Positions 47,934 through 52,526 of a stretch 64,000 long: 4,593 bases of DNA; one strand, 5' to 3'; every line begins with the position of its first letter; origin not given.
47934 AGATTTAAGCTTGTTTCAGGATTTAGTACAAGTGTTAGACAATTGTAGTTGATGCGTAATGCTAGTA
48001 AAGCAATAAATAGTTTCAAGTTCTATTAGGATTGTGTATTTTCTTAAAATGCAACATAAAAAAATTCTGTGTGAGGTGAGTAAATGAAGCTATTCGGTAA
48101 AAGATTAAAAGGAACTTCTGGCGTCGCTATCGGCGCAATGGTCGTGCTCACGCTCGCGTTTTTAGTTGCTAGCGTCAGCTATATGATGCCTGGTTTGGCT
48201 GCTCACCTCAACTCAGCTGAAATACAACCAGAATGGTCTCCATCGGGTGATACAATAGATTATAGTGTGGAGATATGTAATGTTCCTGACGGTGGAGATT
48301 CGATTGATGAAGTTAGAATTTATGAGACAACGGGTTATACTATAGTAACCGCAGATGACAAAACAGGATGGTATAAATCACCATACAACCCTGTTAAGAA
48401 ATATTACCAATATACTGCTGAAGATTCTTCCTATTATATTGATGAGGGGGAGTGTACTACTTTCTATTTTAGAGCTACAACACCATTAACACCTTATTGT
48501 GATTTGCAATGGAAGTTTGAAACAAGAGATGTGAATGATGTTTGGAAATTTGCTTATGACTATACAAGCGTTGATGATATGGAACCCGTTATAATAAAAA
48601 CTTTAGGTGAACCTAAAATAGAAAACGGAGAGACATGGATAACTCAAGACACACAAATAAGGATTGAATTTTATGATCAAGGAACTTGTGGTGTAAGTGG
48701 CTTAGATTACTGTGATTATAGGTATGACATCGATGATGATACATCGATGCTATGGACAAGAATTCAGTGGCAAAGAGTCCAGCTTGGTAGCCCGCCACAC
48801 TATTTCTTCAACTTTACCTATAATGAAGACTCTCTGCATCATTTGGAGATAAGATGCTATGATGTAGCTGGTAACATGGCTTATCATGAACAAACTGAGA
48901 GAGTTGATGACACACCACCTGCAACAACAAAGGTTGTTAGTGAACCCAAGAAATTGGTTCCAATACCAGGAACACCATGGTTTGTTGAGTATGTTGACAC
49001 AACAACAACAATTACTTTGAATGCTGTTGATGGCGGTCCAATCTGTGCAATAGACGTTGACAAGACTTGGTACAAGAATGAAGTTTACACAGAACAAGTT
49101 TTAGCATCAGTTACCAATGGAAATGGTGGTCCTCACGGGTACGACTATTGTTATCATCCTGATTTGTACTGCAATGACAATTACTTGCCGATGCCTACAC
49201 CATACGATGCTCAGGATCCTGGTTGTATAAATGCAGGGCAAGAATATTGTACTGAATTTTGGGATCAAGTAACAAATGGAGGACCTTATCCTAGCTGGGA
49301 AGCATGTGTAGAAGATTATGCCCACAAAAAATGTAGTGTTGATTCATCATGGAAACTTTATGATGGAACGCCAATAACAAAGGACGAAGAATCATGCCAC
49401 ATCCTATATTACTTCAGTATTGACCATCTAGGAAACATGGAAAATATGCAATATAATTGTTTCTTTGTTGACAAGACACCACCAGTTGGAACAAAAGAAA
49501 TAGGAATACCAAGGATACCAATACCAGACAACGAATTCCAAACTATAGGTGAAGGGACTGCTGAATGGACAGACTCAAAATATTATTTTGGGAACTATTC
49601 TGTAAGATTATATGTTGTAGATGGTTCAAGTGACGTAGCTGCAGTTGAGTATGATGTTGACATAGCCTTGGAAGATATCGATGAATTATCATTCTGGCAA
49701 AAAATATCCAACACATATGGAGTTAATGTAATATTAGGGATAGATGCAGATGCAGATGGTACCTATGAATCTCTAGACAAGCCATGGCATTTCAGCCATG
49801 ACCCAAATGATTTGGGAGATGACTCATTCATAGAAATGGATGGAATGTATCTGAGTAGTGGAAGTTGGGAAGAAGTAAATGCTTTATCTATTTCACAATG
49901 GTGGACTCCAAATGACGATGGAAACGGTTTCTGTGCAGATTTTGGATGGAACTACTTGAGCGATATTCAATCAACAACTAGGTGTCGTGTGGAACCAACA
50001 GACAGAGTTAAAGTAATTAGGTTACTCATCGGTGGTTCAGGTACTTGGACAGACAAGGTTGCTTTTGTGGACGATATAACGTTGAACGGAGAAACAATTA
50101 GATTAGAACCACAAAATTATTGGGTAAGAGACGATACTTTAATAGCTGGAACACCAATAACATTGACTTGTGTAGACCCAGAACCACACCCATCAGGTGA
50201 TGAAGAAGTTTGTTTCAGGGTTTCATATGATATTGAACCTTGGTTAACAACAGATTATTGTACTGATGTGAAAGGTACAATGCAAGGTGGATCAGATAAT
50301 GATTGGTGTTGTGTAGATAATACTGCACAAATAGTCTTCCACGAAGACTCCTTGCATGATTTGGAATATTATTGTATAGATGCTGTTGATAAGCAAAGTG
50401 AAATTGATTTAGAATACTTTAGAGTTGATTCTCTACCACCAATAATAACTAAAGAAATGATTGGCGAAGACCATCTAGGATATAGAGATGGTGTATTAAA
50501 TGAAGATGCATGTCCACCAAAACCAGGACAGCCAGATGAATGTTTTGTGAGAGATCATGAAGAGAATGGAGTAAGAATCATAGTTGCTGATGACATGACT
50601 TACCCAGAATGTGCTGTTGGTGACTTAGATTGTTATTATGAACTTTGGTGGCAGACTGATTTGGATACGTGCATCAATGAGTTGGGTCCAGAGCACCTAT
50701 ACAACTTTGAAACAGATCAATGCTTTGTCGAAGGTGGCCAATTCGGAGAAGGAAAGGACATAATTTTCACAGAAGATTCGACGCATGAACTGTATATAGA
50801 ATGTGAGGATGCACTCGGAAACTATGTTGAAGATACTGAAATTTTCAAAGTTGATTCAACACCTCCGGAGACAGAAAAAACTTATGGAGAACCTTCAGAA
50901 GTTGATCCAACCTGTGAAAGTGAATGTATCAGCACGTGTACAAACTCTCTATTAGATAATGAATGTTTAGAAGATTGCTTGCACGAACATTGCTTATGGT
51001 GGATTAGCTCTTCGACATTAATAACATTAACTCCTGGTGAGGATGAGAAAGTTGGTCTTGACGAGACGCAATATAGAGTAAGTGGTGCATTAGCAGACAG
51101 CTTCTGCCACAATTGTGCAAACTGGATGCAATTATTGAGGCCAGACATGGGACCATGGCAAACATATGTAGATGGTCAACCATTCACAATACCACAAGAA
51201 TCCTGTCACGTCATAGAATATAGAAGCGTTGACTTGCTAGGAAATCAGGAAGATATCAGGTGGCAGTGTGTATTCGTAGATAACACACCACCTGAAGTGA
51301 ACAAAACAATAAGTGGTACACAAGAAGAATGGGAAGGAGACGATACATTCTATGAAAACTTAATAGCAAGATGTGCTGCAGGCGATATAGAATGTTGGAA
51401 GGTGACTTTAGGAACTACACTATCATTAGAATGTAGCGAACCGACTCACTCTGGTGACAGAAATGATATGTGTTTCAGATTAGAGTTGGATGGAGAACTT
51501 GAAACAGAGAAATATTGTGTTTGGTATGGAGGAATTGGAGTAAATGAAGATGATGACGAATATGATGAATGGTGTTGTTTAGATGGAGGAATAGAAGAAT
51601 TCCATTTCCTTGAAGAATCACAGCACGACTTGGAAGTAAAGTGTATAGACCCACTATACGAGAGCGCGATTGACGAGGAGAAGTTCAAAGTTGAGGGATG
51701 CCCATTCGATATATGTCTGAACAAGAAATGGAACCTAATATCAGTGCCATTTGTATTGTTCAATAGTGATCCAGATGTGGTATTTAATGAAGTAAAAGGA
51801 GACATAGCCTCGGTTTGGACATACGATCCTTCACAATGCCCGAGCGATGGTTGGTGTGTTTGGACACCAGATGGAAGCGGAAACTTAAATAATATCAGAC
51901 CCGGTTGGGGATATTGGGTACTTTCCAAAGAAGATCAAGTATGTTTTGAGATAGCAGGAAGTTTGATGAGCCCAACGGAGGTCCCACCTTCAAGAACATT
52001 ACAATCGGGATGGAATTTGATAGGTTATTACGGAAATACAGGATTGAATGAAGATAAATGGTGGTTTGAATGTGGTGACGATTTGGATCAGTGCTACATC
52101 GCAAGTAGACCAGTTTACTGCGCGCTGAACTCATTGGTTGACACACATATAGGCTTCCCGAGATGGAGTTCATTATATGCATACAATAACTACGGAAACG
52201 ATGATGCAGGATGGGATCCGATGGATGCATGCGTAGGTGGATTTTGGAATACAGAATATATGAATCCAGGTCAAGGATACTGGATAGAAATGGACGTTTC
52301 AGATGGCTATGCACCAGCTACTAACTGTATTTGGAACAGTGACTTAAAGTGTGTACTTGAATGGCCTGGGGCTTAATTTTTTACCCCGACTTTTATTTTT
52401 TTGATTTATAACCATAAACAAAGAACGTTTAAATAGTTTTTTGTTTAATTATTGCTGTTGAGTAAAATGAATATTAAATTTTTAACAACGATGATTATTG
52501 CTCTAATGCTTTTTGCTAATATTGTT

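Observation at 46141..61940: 16-kb cell-surface/secretome island: candidate host-attachment or cell-cell interaction system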

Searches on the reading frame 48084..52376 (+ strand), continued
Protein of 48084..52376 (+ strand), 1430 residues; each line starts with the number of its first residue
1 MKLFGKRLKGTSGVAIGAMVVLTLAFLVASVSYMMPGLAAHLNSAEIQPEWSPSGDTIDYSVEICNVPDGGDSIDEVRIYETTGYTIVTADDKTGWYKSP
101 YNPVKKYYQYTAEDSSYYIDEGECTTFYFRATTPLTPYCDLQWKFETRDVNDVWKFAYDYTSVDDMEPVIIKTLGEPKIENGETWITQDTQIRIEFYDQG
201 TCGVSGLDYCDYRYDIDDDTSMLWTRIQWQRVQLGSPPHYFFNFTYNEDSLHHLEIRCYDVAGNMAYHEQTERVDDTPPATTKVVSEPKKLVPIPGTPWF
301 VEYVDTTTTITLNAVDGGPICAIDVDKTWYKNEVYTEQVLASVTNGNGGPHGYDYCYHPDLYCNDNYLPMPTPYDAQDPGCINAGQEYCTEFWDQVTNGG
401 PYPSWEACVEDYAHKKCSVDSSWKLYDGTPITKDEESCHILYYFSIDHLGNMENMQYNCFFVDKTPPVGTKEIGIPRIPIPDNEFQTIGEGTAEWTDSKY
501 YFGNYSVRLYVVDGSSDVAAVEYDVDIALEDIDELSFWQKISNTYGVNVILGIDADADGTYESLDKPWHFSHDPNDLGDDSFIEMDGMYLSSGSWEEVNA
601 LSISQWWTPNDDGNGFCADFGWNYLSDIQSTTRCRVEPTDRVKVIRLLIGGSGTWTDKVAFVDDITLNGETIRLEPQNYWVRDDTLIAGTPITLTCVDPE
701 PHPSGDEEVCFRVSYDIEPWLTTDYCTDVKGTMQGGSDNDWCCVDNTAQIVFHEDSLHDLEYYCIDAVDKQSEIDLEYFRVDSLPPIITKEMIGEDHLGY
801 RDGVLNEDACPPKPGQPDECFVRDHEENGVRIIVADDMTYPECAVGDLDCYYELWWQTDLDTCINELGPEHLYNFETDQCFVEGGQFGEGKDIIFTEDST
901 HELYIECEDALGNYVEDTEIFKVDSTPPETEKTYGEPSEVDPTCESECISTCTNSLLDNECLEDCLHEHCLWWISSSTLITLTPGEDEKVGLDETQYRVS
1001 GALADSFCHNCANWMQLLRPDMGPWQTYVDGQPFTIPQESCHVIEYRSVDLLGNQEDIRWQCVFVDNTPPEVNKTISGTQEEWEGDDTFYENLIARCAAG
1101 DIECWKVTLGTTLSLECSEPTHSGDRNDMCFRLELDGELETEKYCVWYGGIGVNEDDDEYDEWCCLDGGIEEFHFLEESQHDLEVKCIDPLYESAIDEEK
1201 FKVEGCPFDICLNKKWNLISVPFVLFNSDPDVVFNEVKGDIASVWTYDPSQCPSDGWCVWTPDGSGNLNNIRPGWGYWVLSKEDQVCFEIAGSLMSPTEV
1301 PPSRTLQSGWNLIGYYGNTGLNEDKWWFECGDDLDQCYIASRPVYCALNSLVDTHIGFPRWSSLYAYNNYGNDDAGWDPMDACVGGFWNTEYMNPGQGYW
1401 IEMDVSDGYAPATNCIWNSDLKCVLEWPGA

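Call 77: find_encoding_contigs(protein=P0064, flank=6000, max_places=1)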
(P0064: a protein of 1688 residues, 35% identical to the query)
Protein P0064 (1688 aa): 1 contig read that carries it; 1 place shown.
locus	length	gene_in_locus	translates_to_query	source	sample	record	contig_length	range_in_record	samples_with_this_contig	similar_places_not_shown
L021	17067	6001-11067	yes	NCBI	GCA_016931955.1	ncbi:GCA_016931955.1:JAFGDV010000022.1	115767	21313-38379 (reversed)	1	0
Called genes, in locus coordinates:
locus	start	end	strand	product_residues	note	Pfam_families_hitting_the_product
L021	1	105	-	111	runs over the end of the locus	-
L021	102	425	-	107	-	-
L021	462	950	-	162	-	PF22769:DCD, PF00692:dUTPase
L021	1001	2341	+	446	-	PF00082:Peptidase_S8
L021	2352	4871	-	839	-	PF24157:DUF7408 (weak), PF07090:GATase1_like (faint), PF00092:VWA, PF13768:VWA_3, PF13519:VWA_2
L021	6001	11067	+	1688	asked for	PF20862:DUF6843 (faint), PF24909:vWA_SIBA-E (weak)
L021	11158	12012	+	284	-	-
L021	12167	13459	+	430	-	-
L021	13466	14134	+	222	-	-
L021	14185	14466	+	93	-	-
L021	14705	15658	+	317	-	PF01087:GalP_UDP_transf, PF01230:HIT (faint), PF16285:DUF4931_N, PF16268:DUF4921, PF02744:GalP_UDP_tr_C, PF11969:DcpS_C (weak)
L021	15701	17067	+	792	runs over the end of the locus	-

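Call 78: find_encoding_contigs(protein=P0087, flank=6000, max_places=1)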
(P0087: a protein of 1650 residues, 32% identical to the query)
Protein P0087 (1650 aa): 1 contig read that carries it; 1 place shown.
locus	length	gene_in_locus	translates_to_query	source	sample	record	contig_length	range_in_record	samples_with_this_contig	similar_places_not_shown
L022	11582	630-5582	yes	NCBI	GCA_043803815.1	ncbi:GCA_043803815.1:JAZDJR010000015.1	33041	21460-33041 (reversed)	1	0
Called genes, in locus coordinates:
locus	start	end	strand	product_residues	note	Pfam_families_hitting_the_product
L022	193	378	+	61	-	-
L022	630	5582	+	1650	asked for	PF02018:CBM_4_9 (faint)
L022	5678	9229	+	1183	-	-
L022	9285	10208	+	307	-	PF13620:CarboxypepD_reg, PF13715:CarbopepD_reg_2 (weak)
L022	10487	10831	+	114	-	PF13601:HTH_34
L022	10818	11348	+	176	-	-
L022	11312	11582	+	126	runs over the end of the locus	PF02452:PemK_toxin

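Call 88: search_protein_families(library=pfam, proteins=[L016:16025-16849:+, L013:15143-19168:+, L015:14868-19631:+], max_evalue=0.01)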
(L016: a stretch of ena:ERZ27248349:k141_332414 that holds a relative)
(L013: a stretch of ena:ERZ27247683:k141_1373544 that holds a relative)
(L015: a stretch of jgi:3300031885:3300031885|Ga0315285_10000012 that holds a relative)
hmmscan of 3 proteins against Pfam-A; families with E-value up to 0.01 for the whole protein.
L016:16025-16849:+ (274 aa): 0 families

L013:15143-19168:+ (1341 aa): 0 families

L015:14868-19631:+ (1587 aa): 0 families

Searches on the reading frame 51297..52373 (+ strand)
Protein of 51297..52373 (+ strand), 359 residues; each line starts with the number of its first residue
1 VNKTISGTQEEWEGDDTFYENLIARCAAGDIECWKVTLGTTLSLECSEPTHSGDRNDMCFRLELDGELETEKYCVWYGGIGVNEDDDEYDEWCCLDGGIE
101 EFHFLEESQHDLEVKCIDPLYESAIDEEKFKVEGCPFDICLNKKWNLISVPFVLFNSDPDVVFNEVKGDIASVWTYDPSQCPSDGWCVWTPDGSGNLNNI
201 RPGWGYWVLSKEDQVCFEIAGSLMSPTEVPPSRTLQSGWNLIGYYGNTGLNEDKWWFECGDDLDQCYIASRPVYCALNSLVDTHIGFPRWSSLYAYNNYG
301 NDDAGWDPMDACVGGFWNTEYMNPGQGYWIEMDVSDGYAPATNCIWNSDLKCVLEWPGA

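Call 62: predict_structure(alignment_id=A3)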
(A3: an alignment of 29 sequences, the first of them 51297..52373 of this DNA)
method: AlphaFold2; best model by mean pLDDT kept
length: 359 residues; sequences in the alignment: 29
mean_pLDDT: 79.8   pTM: 0.76
mean pLDDT of the five models: 79.8, 77.1, 76.0, 70.6, 67.7
residues with pLDDT >= 90: 116; 70-90: 166; 50-70: 43; < 50: 34
segments of 3 or more residues with pLDDT < 50: 247-263, 315-317, 347-359
pLDDT, mean of each block of 10 residues (from residue 1): 86 78 85 89 82 77 94 89 57 91 90 90 90 82 87 81 92 91 91 92 90 87 68 89 62 38 57 84 80 85 83 60 86 89 59 41
secondary structure, 60 per line:
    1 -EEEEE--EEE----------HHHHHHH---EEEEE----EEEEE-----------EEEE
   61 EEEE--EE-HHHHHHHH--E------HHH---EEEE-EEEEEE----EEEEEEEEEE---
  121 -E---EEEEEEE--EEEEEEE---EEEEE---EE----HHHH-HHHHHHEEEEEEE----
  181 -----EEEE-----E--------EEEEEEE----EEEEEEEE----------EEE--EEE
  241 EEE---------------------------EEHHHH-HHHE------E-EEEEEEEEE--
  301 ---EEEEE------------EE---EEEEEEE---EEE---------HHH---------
elements in order: E2-6 E9-11 H22-28 E32-36 E41-45 E57-64 H70-77 E93-96 E98-103 E108-117 E126-132 E135-141 E145-149 H159-162 H164-169 E170-176 E186-189 E204-210 E215-222 E233-235 E238-243 H273-276 E290-298 E304-308 E326-332 E336-338

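Call 64: fold_search(model_id=the predicted structure, library=pdb)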
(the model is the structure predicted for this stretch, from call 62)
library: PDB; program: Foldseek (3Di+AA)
matches with E <= 10: 1768; with E <= 0.001: 12
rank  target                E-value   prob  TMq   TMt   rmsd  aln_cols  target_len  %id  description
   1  5i99                  1.1e-04  0.69  0.15  0.14  20.8       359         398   10  Crystal structure of mouse CNTN3 Ig5-Fn2 domains (released 2016-08-31)
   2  5e53_D                1.6e-04  0.66  0.15  0.17  21.2       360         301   10  Crystal structure of chicken CNTN1 FN1-FN3 domains (released 2016-08-31)
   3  5u8r_A                3.5e-04  0.41  0.14  0.07  25.6       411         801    9  Structure of the ectodomain of the human Type 1 insulin-like growth factor receptor (released 2018-02-28)
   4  8dh9_B                4.1e-04  0.82  0.19  0.15  16.7       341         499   11  Leptin-bound leptin receptor complex-D3-D7 (released 2023-04-19)
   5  4gh7_B                4.8e-04  0.69  0.17  0.21  20.1       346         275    9  Crystal structure of Anticalin N7A in complex with oncofetal fibronectin fragment Fn7B8 (released 2012-12-26)
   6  4gh7_D                4.8e-04  0.63  0.16  0.20  21.2       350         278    8  Crystal structure of Anticalin N7A in complex with oncofetal fibronectin fragment Fn7B8 (released 2012-12-26)
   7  8ave_B                5.4e-04  0.75  0.19  0.13  17.0       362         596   10  Human leptin in complex with the human LEP-R ectodomain fused to a C-terminal trimeric isoleucine GCN4 zipper (2:2 mod (released 2023-04-05)
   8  5e4s                  5.7e-04  0.66  0.16  0.19  21.3       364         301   10  Crystal structure of mouse CNTN4 FN1-FN3 domains (released 2016-08-31)
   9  7mrq                  6.7e-04  0.66  0.16  0.19  22.1       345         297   10  Chicken CNTN4 FN1-FN3 domains with T751A, V752A, Y781A, E786A mutations (released 2022-01-05)
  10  5utk_B                7.9e-04  0.57  0.16  0.19  21.4       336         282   11  Crystal structure of the membrane proximal three fibronectin type III (FNIII) domains of Tie2 (Tie2[FNIIIa-c]) (released 2017-04-12)
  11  1nug_B                8.4e-04  0.60  0.13  0.09  13.8       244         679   12  Role of Calcium Ions in the Activation and Activity of the Transglutaminase 3 Enzyme (2 calciums, 1 Mg, inactive form) (released 2003-04-22)
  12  5n47_D                9.3e-04  0.57  0.16  0.20  19.6       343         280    9  Structure of Anticalin N7E in complex with the three-domain fragment Fn7B8 of human oncofetal fibronectin (released 2018-02-14)
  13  5e55_A                1.2e-03  0.44  0.15  0.17  20.6       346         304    7  Crystal structure of mouse CNTN6 FN1-FN3 domains (released 2016-08-31)
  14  5k6y_A                1.2e-03  0.33  0.14  0.14  19.2       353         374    9  Sidekick-2 immunoglobulin domains 1-4, crystal form 2 (released 2016-09-28)
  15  1l9m_A                1.3e-03  0.66  0.16  0.10  14.8       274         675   13  Three-dimensional structure of the human transglutaminase 3 enzyme: binding of calcium ions change structure for activ (released 2002-05-29)
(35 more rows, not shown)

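Call 89: find_related_loci(query=A3, collection=viral_contigs, flank=5000)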
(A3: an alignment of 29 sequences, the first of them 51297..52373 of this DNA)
Query A3 (359 aa) in viral_contigs; peptide patterns used: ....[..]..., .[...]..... (x = any residue, [..] = any of these).
190 stretches matched a pattern, but none encodes a relative of the query by tblastn (E <= 1e-3).

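Call 90: find_related_loci(query=A3, collection=metagenome_contigs, flank=6000)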
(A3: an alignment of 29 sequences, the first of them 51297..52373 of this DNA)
Query A3 (359 aa) in metagenome_contigs; peptide patterns used: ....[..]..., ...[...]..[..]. (x = any residue, [..] = any of these).
334 stretches matched a pattern; 224 encode a relative of the query (tblastn E <= 1e-3); the best 80 are kept; 79 distinct loci.
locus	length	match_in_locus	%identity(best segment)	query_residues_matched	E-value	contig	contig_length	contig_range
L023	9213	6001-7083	60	3-359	5e-136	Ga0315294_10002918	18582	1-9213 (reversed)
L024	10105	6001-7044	59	1-354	4e-131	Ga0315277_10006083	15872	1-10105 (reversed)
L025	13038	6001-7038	59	1-355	6e-131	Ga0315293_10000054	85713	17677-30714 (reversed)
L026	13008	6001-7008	59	1-353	2e-129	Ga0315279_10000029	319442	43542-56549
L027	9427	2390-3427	59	1-354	2e-128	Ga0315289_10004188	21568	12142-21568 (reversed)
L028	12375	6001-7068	57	1-355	2e-124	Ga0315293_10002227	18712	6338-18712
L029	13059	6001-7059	56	1-354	9e-120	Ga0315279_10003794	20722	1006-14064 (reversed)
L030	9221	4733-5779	56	1-353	3e-113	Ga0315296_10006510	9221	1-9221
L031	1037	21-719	71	122-357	6e-111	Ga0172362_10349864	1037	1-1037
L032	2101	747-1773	69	1-357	2e-119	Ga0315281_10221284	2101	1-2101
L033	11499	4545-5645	49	3-352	4e-90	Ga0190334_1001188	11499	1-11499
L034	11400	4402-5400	50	31-352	1e-87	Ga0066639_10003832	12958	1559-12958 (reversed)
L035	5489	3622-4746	45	1-353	3e-87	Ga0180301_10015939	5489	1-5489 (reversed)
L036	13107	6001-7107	45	3-353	6e-87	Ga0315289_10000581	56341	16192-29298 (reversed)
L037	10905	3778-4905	45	3-353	3e-86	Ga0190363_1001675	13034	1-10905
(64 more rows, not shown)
